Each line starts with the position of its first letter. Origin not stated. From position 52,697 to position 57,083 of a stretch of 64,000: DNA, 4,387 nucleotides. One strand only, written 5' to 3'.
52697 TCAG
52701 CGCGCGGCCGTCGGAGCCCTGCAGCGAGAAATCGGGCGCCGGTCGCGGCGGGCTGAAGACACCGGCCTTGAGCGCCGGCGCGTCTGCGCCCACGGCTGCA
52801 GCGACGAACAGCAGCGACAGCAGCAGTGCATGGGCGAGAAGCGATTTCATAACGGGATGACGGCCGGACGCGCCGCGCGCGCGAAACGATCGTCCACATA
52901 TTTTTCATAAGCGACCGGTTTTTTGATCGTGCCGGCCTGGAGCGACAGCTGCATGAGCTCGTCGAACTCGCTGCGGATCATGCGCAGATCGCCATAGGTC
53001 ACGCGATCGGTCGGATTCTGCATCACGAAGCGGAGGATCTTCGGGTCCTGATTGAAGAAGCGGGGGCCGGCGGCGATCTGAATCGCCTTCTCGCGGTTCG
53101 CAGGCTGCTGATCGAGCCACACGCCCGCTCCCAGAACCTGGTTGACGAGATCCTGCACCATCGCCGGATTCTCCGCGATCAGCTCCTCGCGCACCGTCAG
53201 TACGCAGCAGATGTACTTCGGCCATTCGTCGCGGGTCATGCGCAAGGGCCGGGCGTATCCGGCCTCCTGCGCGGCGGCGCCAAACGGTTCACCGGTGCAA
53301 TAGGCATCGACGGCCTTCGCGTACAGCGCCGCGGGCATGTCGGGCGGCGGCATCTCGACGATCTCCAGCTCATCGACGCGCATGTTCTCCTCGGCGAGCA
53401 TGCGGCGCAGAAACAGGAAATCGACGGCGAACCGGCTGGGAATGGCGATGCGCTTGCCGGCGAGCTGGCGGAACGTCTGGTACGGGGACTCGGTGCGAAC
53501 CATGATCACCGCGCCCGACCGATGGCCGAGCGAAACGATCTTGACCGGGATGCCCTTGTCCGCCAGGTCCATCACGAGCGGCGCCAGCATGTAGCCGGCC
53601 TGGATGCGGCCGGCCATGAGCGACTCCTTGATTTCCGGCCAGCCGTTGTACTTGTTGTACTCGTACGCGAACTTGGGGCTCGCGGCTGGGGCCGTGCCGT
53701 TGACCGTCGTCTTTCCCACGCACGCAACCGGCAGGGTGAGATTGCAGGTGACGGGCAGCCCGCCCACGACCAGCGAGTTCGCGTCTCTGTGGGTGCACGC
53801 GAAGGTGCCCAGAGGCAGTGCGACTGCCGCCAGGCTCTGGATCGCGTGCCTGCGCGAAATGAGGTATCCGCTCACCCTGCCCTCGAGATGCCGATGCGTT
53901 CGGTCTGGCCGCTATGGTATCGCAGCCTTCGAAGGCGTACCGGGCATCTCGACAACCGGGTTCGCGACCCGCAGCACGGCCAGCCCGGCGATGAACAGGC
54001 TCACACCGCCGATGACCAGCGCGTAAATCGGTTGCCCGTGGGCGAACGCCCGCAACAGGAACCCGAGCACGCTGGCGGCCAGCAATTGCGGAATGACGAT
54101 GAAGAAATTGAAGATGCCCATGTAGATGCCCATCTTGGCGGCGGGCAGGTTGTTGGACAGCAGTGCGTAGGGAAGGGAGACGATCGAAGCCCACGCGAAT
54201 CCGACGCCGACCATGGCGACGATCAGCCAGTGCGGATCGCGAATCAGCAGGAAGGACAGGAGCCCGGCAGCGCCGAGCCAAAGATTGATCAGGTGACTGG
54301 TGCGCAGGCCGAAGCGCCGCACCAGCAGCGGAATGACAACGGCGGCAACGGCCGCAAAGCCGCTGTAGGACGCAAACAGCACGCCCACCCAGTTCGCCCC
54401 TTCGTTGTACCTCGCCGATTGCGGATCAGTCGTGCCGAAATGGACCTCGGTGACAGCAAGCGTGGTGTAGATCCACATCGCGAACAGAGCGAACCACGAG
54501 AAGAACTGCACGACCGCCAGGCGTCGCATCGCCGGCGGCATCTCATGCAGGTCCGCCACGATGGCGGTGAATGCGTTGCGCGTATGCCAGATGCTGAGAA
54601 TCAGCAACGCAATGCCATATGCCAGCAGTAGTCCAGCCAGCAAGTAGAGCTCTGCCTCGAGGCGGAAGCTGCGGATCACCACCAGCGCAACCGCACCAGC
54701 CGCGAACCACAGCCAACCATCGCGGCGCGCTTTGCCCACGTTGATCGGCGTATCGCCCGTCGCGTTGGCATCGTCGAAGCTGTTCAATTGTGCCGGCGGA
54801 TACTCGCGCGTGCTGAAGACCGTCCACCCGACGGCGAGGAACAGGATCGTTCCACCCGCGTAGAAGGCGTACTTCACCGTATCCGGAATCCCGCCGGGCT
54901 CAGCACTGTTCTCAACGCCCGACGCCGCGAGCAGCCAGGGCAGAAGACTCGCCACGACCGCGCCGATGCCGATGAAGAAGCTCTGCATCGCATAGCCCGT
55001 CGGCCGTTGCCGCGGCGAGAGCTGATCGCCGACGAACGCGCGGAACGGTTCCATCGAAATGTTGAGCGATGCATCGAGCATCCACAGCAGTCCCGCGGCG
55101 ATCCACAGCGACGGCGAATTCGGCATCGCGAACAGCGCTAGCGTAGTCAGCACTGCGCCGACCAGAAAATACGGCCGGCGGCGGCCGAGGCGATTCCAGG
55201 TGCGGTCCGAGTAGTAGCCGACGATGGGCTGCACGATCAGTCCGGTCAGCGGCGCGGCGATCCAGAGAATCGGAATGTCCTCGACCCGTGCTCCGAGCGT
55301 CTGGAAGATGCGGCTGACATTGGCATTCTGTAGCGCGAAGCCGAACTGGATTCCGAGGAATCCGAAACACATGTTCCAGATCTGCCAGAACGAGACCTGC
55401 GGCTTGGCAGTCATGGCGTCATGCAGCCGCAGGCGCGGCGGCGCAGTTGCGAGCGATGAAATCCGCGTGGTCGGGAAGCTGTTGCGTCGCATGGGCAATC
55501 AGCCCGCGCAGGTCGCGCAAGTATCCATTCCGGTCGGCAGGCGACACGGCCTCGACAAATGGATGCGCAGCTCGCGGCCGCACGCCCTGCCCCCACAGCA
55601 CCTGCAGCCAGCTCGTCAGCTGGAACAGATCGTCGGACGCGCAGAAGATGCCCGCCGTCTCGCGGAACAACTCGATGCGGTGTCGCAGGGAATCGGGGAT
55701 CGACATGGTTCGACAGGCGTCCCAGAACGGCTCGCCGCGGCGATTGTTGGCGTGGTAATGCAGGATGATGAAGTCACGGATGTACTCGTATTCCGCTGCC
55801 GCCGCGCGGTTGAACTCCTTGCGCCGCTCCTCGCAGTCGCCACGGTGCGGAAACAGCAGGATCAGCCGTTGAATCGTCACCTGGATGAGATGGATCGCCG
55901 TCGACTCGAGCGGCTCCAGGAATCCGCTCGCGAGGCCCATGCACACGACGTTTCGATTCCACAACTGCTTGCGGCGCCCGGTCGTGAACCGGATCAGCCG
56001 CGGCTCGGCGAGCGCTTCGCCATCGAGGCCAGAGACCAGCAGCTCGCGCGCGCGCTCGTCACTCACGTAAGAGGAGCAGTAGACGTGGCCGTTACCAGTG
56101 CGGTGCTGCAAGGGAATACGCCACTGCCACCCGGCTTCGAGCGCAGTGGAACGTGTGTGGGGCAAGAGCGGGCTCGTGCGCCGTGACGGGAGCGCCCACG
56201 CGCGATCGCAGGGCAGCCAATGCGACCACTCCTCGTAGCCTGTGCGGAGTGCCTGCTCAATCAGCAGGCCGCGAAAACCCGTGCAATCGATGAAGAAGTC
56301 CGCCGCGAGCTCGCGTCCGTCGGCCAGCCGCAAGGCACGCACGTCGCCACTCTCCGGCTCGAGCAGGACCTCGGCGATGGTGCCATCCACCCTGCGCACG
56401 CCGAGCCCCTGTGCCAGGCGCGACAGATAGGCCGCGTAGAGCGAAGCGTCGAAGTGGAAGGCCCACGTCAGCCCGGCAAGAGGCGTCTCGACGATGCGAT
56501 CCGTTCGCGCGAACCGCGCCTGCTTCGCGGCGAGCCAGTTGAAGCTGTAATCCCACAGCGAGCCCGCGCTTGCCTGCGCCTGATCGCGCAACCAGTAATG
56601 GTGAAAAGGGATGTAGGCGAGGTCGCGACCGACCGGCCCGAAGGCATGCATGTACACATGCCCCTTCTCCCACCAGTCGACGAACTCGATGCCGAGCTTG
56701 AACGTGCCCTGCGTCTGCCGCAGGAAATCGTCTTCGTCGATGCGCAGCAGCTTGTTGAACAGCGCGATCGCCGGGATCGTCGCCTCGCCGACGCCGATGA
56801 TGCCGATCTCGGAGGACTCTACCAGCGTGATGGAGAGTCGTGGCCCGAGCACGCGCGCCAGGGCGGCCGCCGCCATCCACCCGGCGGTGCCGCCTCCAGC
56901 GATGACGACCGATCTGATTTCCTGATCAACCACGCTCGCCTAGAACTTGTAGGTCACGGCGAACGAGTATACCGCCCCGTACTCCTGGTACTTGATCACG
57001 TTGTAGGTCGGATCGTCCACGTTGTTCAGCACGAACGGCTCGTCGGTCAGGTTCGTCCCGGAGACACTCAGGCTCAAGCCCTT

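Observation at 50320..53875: Five-gene module: NitT/TauT-type ABC importer + SCO copper chaperone + cupredoxin-like protein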

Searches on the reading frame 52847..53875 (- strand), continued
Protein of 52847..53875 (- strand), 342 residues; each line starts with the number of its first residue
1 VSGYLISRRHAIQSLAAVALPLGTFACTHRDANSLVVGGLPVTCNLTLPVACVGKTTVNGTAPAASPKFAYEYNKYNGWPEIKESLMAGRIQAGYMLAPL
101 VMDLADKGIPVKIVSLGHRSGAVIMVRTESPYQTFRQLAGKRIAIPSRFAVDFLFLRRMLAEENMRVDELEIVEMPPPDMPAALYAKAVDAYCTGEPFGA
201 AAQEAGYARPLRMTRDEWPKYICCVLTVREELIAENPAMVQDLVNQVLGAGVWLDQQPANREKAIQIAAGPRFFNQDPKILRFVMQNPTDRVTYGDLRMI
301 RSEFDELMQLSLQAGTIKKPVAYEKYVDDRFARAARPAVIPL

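Call 55: search_solved_structures(query=A2, max_evalue=0.00001, show_alignments=1)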
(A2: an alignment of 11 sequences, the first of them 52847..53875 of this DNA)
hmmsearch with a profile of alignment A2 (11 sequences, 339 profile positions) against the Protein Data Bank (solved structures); distinct sequences matched with E-value up to 0.00001: 15.
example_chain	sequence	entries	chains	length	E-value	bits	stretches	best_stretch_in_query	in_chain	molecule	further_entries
3un6_A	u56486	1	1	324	1.2e-67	231.2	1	22-332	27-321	ABC transporter substrate-binding protein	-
8wm7_C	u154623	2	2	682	1.3e-17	66.8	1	27-288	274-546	Nitrate transport ATP-binding protein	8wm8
8w9m_C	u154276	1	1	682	1.6e-17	66.5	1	26-288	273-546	Nitrate transport ATP-binding protein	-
2g29_A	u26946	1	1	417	2.7e-15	59.2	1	130-273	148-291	Nitrate transport protein nrtA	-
9uai_E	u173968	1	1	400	5.3e-15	58.2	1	20-293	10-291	Nitrate transport ATP-binding subunits C and D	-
9uak_A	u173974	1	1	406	5.6e-15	58.1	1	20-293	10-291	C terminal regulatory domain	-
9u9z_C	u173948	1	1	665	3.8e-14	55.4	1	23-291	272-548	CmpC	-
9ua0_C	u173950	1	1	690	4.1e-14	55.3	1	23-291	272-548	CmpC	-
9ua1_C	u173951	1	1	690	4.1e-14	55.3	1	23-291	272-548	CmpC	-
6ssy_A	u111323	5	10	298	2.4e-13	52.8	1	54-247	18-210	Taurine-binding periplasmic protein | Taurine ABC transporter substrate-binding protein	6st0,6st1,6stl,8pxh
2x26_A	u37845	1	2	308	5.3e-13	51.6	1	56-213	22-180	PERIPLASMIC ALIPHATIC SULPHONATES-BINDING PROTEIN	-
3uif_A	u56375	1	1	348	1.8e-12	49.9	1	77-263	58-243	Sulfonate ABC transporter, periplasmic sulfonate-binding protein SsuA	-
3e4r_A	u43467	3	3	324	6.7e-12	48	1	55-209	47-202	Nitrate transport protein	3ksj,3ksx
2i48_A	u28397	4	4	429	4.1e-11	45.4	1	130-279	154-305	Bicarbonate transporter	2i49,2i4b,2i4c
3qsl_A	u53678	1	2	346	1.3e-09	40.4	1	2-262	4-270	Putative exported protein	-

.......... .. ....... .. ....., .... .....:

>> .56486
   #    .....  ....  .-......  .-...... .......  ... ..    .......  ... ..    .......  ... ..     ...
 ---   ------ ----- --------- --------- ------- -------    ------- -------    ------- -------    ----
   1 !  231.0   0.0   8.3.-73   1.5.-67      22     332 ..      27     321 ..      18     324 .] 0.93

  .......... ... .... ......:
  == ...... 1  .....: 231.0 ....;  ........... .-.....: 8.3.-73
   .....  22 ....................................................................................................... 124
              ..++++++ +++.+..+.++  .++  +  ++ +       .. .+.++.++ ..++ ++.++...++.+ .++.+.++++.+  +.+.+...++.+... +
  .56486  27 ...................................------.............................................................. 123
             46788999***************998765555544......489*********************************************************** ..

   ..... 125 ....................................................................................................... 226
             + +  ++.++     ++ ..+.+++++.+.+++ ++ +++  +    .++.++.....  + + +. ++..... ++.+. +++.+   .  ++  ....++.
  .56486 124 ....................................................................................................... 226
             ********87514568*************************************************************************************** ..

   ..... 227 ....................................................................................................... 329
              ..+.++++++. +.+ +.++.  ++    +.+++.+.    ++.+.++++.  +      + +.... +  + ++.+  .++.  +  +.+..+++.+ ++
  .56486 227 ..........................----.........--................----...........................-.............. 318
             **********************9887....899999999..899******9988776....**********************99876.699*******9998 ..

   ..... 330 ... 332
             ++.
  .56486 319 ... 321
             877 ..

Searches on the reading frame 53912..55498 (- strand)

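Call 3: search_protein_families(library=pfam, proteins=[window:53912-55498:-], max_evalue=0.01)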
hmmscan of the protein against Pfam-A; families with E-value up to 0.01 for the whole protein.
window:53912-55498:- (528 aa): 3 families
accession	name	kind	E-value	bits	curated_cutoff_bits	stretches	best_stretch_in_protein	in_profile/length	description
PF07690.21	MFS_1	-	7.9e-29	101.1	33.4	2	43-474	1-346/347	Major Facilitator Superfamily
PF13347.12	MFS_2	-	4.4e-09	35.8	27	1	80-233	40-196/427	MFS/sugar transport protein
PF06779.20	MFS_4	-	0.00013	21.9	26.3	1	296-508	162-363/364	Uncharacterised MFS-type transporter YbfB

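Call 76: search_protein_families(library=ncbifam, proteins=[window:53912-55498:-], max_evalue=1e-10)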
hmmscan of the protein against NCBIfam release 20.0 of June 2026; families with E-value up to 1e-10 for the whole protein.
window:53912-55498:- (528 aa): 1 family
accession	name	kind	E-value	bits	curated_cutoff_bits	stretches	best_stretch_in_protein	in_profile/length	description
TIGR01301.1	GPH_sucrose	subfamily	9.6e-26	90.6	511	1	47-182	13-167/476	sucrose/proton symporter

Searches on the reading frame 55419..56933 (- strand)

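Call 3: search_protein_families(library=pfam, proteins=[window:55419-56933:-], max_evalue=0.01)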
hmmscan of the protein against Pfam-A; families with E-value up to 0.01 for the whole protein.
window:55419-56933:- (504 aa): 5 families
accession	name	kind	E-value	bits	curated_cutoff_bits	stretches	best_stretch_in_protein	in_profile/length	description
PF04820.20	Trp_halogenase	-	6.5e-185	615.8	21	1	9-464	2-457/458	Tryptophan halogenase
PF01266.30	DAO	-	2.4e-07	31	27.9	1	9-221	2-205/353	FAD dependent oxidoreductase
PF13454.12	NAD_binding_9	-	6.8e-05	23.3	21.8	0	10-52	1-44/155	FAD-NAD(P)-binding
PF12831.13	FAD_oxidored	-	0.0011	18.8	27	0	9-39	2-29/416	FAD dependent oxidoreductase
PF07992.20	Pyr_redox_2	-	0.005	16.7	26.1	0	8-41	2-31/291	Pyridine nucleotide-disulphide oxidoreductase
